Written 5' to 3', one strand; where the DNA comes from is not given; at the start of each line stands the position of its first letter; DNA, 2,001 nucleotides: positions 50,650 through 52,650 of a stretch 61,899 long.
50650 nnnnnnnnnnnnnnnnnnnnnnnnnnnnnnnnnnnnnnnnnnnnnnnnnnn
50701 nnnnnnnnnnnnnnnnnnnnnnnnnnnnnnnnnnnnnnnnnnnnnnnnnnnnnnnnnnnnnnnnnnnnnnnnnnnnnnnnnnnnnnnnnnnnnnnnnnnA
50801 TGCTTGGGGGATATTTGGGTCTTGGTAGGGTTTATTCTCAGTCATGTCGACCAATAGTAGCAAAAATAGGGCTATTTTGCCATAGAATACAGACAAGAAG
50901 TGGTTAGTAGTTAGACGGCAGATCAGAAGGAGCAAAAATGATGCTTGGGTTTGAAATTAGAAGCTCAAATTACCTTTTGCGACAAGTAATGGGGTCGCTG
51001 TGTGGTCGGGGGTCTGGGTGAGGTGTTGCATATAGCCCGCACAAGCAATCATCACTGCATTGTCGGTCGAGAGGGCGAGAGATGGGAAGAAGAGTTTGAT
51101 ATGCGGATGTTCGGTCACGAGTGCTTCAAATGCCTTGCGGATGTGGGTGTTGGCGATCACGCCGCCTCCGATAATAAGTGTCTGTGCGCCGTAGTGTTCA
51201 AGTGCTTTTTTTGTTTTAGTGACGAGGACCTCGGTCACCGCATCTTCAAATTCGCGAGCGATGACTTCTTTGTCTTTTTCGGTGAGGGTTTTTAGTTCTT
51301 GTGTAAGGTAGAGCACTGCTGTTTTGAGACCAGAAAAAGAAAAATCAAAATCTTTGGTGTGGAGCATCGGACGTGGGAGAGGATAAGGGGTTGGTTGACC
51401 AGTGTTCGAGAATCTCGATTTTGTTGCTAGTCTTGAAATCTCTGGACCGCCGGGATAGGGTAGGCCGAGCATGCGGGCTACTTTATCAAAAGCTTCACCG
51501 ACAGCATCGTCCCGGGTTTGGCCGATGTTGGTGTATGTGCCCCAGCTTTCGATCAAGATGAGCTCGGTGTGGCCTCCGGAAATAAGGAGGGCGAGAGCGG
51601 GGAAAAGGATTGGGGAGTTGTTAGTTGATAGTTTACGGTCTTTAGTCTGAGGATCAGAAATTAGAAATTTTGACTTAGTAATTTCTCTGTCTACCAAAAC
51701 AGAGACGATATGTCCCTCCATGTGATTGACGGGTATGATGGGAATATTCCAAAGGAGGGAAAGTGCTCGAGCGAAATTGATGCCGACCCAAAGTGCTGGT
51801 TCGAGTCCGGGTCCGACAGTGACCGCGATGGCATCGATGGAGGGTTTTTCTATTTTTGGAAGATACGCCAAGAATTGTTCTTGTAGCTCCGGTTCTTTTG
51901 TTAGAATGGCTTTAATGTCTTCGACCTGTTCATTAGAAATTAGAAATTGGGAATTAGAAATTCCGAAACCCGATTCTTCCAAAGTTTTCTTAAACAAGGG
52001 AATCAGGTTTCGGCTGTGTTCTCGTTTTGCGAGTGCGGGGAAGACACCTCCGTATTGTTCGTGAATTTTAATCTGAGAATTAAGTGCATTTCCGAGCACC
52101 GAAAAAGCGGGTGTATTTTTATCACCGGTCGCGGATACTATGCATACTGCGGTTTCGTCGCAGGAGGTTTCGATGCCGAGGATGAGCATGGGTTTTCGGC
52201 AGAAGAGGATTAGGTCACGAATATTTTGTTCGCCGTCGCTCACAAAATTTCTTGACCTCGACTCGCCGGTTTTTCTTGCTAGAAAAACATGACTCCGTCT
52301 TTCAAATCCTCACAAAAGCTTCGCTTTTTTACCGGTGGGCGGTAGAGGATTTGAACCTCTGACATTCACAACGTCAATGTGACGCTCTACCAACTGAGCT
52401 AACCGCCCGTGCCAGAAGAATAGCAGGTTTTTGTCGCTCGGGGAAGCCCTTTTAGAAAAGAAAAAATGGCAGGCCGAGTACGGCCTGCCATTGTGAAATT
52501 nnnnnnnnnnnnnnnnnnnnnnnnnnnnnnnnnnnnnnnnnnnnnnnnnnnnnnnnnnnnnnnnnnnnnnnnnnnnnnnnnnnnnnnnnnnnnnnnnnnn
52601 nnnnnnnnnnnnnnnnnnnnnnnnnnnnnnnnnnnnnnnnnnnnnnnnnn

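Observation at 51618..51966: Stop-codon heptamer arrays inserted in frame into essential tsaD, with exactly the in-frame stops mutated to sense codons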

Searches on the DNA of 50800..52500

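Call 47: search_rna_families(source=window, start=50800, end=52500, threshold=evalue, max_evalue=1)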
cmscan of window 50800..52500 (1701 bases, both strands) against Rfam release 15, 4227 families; matches with E-value up to 1: 4.
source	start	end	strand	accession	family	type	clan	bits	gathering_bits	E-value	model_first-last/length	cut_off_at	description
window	52336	52408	-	RF00005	tRNA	Gene; tRNA;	CL00001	72.3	29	1.9e-15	1-71/71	no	tRNA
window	52335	52408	+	RF04354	Plastid-ycf2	Cis-reg;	-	21.2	65.7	0.24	1-75/75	no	Plastid-ycf2 5UTR RNA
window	52458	52500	-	RF02834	VqmR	Gene; sRNA;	-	19.4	76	0.89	112-154/154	5'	Vibrio RNA VqmR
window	52465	52492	+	RF02503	Atu_C9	Gene; sRNA;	-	17.2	40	0.071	164-191/192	no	Rhizobiales sRNA Atu_C9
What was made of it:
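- On Any curated RNA family (Rfam 15): Nothing matches in the arrays at E of 1 or less (call 47).
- There is no Rfam match (call 47).
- Tried and rejected: Known RNA family: none found (call 47).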
